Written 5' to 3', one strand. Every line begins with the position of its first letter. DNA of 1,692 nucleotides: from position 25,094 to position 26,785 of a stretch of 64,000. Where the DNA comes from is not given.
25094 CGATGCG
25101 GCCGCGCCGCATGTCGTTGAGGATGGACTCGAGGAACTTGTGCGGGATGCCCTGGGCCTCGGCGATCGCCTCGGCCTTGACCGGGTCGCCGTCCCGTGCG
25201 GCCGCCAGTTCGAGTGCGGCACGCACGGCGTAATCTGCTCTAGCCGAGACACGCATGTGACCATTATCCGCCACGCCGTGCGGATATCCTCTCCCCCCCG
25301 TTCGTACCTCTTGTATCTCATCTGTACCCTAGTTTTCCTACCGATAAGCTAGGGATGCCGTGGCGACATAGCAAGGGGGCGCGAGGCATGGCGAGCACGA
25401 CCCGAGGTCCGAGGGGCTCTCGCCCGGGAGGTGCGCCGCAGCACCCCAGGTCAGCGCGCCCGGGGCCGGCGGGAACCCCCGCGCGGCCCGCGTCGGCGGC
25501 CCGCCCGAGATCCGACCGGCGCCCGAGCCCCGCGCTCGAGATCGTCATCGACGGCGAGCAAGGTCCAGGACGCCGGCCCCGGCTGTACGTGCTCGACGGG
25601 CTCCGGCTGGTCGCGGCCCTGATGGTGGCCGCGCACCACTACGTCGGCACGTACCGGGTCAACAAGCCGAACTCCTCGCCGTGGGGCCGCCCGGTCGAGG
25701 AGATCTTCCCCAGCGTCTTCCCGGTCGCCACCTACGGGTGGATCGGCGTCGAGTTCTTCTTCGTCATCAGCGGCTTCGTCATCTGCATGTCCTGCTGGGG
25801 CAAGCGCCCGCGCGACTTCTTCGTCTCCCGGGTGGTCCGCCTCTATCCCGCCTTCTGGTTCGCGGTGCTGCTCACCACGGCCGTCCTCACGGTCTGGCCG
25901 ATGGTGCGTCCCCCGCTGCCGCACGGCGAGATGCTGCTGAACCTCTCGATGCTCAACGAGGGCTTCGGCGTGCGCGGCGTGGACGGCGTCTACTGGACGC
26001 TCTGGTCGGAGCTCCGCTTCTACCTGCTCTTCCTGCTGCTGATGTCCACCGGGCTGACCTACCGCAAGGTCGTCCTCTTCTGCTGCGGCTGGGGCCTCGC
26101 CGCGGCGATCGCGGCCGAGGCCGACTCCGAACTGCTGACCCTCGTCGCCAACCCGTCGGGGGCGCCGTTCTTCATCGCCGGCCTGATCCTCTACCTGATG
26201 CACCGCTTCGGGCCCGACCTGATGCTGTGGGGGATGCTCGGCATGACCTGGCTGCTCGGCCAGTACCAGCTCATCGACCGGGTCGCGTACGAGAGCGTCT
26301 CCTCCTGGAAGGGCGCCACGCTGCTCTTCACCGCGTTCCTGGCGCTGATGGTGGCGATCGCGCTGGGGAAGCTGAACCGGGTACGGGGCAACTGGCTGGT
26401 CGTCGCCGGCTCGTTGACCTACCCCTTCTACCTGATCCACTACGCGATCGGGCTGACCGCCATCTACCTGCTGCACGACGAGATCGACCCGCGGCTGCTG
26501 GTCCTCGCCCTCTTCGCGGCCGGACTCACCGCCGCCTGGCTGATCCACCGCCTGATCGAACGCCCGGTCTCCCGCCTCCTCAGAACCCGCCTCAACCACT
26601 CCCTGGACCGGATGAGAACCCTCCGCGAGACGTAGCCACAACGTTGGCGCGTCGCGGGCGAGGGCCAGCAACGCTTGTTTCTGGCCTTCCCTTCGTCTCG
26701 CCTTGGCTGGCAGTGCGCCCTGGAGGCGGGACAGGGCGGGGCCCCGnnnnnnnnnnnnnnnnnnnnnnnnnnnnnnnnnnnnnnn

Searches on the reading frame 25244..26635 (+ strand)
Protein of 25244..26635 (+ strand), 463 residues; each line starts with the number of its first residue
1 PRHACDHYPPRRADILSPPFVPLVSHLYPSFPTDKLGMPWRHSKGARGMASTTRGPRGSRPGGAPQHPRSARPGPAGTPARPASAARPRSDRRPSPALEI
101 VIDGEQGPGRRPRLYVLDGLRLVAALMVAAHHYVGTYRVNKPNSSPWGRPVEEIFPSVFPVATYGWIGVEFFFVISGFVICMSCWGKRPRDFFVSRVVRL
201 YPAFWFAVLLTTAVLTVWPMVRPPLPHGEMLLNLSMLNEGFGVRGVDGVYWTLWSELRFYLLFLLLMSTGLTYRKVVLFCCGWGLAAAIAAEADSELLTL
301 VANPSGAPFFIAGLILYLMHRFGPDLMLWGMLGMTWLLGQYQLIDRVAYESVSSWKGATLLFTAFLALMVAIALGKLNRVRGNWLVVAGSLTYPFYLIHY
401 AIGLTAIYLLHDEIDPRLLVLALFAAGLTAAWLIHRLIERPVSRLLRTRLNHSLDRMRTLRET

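Call 54: search_protein_families(library=pfam, proteins=[window:25244-26635:+], max_evalue=0.001)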
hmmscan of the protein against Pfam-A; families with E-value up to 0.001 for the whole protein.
window:25244-26635:+ (463 aa): 1 family
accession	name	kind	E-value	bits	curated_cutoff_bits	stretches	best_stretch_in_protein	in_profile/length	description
PF01757.29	Acyl_transf_3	-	8.1e-26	91.3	31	1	116-435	3-325/326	Acyltransferase domain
